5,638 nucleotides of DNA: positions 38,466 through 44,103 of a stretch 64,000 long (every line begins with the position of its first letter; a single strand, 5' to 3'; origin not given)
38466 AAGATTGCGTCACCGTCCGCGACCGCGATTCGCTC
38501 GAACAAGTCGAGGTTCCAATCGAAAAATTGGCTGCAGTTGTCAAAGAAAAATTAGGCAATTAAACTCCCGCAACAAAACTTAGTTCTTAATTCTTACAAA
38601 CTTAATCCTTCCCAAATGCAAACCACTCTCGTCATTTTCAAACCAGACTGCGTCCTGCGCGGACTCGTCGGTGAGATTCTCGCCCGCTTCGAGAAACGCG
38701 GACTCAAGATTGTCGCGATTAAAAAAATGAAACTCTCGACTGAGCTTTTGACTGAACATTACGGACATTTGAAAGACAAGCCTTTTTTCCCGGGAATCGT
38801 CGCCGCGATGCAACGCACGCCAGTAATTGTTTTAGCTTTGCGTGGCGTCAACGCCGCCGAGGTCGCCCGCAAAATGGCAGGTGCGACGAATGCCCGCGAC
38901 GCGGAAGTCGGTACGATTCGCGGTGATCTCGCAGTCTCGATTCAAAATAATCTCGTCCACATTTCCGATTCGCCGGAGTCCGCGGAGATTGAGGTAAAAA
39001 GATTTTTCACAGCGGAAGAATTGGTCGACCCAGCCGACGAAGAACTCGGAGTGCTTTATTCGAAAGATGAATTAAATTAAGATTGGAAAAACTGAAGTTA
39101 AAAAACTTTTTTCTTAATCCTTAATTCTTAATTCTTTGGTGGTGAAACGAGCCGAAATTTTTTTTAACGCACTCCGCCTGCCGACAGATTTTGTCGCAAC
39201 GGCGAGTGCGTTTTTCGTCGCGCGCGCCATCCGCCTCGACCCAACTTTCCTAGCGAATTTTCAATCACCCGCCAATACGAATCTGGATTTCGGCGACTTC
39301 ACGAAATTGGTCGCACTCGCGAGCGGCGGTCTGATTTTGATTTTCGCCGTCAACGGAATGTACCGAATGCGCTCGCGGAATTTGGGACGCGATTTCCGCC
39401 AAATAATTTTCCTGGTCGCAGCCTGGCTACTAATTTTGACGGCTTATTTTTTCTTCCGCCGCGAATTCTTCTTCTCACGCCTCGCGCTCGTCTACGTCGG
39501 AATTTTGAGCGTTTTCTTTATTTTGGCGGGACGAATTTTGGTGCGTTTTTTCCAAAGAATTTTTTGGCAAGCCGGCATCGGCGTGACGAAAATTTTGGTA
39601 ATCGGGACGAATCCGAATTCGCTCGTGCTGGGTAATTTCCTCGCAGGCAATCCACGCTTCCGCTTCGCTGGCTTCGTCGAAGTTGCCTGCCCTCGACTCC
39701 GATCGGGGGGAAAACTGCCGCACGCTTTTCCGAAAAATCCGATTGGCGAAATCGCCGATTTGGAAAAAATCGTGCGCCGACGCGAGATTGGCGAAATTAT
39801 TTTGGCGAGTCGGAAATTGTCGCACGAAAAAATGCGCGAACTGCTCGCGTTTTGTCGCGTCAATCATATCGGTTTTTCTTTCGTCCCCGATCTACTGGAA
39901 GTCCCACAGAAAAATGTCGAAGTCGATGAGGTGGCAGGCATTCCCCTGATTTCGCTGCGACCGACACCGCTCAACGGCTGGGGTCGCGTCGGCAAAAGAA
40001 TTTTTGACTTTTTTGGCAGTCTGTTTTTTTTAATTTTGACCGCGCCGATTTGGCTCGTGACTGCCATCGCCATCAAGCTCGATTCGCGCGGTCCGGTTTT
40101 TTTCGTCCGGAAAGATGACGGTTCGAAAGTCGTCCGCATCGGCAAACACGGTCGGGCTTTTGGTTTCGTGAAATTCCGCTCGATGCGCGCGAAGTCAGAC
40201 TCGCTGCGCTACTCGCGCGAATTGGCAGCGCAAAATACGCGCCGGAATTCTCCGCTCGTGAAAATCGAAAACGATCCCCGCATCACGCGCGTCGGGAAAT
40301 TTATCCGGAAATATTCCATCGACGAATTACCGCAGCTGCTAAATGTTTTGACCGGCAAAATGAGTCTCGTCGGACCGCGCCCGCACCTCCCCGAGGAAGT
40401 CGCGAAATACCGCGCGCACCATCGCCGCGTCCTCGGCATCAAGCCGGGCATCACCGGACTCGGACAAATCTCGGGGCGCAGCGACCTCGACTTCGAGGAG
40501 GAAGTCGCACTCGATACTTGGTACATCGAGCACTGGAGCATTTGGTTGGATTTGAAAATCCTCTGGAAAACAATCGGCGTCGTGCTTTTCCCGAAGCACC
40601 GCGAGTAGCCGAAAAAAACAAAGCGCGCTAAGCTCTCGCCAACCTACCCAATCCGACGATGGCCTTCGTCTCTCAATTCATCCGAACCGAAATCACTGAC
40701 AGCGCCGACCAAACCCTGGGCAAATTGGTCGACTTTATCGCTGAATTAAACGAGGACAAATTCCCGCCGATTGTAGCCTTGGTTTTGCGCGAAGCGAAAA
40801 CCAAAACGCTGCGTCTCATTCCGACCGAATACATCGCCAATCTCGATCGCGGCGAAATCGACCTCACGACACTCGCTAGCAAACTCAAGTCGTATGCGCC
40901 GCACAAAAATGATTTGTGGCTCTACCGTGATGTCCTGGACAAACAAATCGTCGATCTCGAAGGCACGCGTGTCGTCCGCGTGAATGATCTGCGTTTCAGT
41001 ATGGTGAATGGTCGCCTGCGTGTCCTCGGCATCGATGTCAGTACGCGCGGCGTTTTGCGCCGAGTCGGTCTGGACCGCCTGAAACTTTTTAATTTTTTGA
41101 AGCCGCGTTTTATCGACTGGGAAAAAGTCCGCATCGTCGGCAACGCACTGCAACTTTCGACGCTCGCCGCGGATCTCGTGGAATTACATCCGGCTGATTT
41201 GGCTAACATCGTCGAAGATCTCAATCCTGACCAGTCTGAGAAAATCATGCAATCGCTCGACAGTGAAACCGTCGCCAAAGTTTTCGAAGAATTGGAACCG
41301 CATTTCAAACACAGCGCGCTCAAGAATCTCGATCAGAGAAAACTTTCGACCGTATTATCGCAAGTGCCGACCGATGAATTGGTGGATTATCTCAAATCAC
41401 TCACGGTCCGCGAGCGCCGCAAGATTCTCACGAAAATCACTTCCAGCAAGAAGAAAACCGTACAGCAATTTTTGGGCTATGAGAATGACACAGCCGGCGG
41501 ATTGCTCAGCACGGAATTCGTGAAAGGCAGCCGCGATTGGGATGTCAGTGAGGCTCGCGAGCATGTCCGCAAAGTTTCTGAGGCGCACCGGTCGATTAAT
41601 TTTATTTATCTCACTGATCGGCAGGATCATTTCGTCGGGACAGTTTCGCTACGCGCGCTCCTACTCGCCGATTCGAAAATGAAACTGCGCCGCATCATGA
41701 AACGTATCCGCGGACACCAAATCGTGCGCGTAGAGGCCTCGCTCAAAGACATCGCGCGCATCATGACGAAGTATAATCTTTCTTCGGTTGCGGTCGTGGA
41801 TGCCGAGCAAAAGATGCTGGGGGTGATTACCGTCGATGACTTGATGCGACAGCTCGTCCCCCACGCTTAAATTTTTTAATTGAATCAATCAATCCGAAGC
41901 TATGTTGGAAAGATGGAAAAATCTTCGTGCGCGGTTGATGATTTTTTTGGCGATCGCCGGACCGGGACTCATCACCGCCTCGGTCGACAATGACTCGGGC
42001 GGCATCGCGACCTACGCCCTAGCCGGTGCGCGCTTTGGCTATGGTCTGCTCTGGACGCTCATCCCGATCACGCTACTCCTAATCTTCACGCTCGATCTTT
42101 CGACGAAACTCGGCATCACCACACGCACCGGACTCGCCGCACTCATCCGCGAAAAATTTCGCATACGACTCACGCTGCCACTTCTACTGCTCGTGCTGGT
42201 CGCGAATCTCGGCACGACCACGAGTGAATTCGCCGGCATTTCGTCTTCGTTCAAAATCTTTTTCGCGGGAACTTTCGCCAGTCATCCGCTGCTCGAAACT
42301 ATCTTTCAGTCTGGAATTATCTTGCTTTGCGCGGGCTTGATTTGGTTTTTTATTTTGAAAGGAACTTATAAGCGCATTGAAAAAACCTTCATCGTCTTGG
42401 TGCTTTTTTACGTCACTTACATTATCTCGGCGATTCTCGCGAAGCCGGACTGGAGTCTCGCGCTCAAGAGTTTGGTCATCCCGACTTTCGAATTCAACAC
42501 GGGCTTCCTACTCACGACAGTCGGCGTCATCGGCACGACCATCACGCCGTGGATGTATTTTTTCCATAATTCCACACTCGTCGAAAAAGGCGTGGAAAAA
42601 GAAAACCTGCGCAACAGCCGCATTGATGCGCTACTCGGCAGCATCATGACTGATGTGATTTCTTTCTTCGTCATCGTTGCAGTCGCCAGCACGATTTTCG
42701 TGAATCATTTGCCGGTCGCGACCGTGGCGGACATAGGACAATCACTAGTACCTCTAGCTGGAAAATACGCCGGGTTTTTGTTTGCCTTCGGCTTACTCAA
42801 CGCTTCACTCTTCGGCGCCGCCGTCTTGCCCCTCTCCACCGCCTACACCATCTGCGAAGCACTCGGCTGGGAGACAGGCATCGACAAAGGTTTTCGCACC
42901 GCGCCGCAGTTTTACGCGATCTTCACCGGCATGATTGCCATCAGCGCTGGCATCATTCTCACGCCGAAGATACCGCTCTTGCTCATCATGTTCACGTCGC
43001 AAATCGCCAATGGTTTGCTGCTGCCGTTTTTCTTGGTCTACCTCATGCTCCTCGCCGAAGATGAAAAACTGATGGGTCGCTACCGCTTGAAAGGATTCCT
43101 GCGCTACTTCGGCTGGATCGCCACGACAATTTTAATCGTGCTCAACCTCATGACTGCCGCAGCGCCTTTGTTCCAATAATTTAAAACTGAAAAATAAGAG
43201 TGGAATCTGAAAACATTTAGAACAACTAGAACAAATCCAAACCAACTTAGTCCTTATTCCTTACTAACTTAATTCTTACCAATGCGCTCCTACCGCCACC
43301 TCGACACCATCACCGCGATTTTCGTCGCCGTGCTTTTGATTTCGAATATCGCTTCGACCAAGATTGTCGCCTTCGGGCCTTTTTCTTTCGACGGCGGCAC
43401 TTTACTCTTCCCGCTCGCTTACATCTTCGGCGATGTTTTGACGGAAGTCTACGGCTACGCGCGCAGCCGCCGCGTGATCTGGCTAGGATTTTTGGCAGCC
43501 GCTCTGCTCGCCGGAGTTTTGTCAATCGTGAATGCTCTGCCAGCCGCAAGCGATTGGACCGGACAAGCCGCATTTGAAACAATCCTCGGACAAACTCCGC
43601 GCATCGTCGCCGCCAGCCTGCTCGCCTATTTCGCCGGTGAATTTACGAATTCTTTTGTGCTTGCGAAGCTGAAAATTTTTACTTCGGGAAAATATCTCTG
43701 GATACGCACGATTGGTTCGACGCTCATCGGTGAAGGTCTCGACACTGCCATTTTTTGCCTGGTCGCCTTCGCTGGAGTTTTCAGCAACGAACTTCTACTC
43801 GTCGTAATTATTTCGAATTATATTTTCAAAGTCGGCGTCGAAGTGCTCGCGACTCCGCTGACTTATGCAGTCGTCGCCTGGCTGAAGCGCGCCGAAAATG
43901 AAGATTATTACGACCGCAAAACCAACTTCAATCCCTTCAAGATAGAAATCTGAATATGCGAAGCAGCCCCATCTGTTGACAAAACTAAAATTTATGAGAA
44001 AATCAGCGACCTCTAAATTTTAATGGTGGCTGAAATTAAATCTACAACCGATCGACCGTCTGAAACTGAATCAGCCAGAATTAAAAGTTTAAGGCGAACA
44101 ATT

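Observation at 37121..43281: Heptad-periodic CTTA pyrimidine arrays placed directly against start codons of at least four plus-strand genes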

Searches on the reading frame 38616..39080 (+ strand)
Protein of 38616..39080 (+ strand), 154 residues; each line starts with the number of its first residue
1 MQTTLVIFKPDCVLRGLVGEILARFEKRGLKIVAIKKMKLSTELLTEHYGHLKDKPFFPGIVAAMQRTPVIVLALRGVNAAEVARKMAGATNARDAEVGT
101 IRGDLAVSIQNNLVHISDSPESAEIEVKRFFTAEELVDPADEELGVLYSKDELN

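Call 12: find_encoding_contigs(protein=window:38616-39080:+, flank=10000, max_places=10)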
Protein window:38616-39080:+ (154 aa): 8 contigs read that carry it; 6 places shown.
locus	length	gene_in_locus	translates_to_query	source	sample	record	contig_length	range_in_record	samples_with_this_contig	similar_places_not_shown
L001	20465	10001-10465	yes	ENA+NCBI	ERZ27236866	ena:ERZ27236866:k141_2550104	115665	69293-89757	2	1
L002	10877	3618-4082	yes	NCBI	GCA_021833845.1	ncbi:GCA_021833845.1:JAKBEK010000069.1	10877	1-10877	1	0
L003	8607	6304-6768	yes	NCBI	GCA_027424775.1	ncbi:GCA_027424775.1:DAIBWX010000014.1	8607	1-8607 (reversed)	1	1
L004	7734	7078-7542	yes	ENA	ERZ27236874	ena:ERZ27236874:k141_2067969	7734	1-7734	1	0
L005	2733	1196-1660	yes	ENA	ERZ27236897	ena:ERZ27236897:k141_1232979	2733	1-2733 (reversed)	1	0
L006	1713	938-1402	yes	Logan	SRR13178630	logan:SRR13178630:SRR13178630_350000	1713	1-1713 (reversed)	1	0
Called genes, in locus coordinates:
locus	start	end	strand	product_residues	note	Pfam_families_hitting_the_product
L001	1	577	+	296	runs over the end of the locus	PF04536:TPM_phosphatase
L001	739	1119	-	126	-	-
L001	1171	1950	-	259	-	PF01026:TatD_DNase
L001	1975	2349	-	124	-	PF04480:DUF559, PF18741:MTES_1575 (weak)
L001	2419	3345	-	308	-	PF01149:Fapy_DNA_glyco, PF05833:NFACT_N (faint), PF06831:H2TH, PF06827:zf-FPG_IleRS (weak)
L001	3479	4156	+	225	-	PF00977:His_biosynth, PF01207:Dus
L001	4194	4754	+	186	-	PF01330:RuvA_N, PF21176:RecR_HhH (faint), PF00633:HHH (faint), PF14520:HHH_5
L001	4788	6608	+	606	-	-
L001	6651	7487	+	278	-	PF01842:ACT (weak), PF13740:ACT_6, PF00551:Formyl_trans_N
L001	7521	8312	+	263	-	PF02673:BacA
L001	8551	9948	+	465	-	PF28494:GlyRS_ins_1 (faint), PF00587:tRNA-synt_2b, PF03129:HGTP_anticodon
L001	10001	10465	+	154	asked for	PF00334:NDK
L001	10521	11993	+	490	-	PF13727:CoA_binding_3, PF02397:Bac_transf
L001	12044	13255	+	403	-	PF05239:PRC (faint), PF03448:MgtE_N, PF00571:CBS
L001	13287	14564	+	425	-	PF01566:Nramp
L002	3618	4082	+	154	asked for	PF00334:NDK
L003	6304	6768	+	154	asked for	PF00334:NDK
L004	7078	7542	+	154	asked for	PF00334:NDK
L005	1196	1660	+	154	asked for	PF00334:NDK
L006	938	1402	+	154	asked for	PF00334:NDK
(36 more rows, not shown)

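Call 22: find_encoding_contigs(protein=P0007, flank=10000, max_places=4)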
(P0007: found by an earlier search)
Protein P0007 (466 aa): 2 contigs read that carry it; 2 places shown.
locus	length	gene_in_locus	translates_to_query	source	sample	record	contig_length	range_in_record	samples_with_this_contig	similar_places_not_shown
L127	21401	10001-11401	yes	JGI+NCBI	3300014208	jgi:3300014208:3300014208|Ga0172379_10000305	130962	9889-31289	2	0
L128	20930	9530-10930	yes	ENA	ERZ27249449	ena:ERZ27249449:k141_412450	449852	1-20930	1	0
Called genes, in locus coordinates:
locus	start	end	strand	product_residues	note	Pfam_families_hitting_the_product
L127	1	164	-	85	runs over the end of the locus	-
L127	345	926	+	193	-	PF04011:LemA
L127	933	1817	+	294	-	PF04536:TPM_phosphatase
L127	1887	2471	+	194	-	-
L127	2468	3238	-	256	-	PF01026:TatD_DNase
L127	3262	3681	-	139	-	PF04480:DUF559, PF18741:MTES_1575 (weak)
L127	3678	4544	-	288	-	PF01149:Fapy_DNA_glyco, PF06831:H2TH, PF06827:zf-FPG_IleRS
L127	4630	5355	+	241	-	PF00977:His_biosynth, PF01207:Dus (weak)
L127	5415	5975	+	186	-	PF01330:RuvA_N, PF21176:RecR_HhH (faint), PF00633:HHH (faint), PF14520:HHH_5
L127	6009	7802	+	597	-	-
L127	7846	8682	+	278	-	PF01842:ACT (weak), PF13740:ACT_6, PF00551:Formyl_trans_N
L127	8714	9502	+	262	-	PF02673:BacA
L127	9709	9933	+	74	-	PF14358:DUF4405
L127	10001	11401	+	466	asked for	PF28494:GlyRS_ins_1 (faint), PF00587:tRNA-synt_2b, PF03129:HGTP_anticodon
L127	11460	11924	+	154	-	PF00334:NDK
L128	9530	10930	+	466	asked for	PF28494:GlyRS_ins_1 (faint), PF00587:tRNA-synt_2b, PF03129:HGTP_anticodon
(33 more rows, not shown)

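Call 23: find_encoding_contigs(protein=P0006, flank=10000, max_places=4)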
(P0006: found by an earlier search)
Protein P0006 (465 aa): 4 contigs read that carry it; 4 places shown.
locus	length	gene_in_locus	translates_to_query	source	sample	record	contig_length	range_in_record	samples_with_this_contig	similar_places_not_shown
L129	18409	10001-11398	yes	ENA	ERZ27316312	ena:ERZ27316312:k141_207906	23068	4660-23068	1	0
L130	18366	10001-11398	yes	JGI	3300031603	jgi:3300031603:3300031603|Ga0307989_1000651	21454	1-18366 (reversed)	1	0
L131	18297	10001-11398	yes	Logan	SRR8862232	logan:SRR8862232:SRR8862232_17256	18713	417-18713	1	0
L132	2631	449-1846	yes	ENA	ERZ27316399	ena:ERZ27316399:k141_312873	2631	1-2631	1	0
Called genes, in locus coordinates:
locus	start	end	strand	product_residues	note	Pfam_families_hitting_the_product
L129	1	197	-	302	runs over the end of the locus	-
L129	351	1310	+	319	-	-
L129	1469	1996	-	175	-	-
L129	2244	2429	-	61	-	-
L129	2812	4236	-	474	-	PF02874:ATP-synt_ab_N, PF00006:ATP-synt_ab, PF22919:ATP-synt_VA_C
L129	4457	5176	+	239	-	PF00977:His_biosynth, PF01207:Dus (weak)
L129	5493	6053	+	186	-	PF01330:RuvA_N, PF14520:HHH_5, PF07499:RuvA_C (weak)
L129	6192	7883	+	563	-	-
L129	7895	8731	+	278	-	PF01842:ACT (weak), PF13740:ACT_6, PF00551:Formyl_trans_N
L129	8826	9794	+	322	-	PF02661:Fic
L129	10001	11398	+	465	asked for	PF28494:GlyRS_ins_1 (faint), PF00587:tRNA-synt_2b, PF03129:HGTP_anticodon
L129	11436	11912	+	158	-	PF00334:NDK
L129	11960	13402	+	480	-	PF13727:CoA_binding_3, PF02397:Bac_transf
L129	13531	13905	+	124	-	PF01042:Ribonuc_L-PSP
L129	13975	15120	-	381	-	PF13649:Methyltransf_25 (faint), PF01170:UPF0020, PF13847:Methyltransf_31 (weak)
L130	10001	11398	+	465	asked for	PF28494:GlyRS_ins_1 (faint), PF00587:tRNA-synt_2b, PF03129:HGTP_anticodon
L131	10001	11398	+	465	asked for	PF28494:GlyRS_ins_1 (faint), PF00587:tRNA-synt_2b, PF03129:HGTP_anticodon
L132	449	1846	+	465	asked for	PF28494:GlyRS_ins_1 (faint), PF00587:tRNA-synt_2b, PF03129:HGTP_anticodon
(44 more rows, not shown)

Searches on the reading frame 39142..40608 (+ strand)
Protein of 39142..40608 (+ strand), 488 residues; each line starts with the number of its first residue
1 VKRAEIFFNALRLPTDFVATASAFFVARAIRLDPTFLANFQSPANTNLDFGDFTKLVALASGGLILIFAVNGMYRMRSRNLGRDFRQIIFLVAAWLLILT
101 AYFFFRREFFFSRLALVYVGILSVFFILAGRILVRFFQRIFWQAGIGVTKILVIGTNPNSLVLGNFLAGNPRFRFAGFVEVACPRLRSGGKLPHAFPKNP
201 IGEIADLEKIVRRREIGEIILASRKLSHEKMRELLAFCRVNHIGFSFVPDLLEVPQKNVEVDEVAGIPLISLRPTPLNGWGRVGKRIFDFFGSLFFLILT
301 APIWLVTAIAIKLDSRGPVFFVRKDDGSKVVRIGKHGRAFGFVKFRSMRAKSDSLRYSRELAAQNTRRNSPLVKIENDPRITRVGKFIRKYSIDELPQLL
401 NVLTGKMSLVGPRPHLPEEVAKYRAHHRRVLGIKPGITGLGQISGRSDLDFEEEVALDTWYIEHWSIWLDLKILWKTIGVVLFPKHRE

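Call 49: search_protein_families(library=pfam, proteins=[window:39142-40608:+])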
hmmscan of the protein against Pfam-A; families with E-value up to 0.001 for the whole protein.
window:39142-40608:+ (488 aa): 2 families
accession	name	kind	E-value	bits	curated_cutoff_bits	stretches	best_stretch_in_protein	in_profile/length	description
PF02397.22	Bac_transf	-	8.4e-65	218.1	27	1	285-482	1-178/179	Bacterial sugar transferase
PF13727.12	CoA_binding_3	-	2.8e-11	44.2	25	1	71-249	3-175/175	CoA-binding domain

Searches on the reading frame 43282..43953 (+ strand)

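Call 49: search_protein_families(library=pfam, proteins=[window:43282-43953:+])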
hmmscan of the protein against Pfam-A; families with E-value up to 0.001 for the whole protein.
window:43282-43953:+ (223 aa): 1 family
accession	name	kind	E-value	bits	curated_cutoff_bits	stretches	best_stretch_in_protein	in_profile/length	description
PF02592.20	Vut_1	-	2.1e-53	181.2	27.2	1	37-197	1-152/152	Putative vitamin uptake transporter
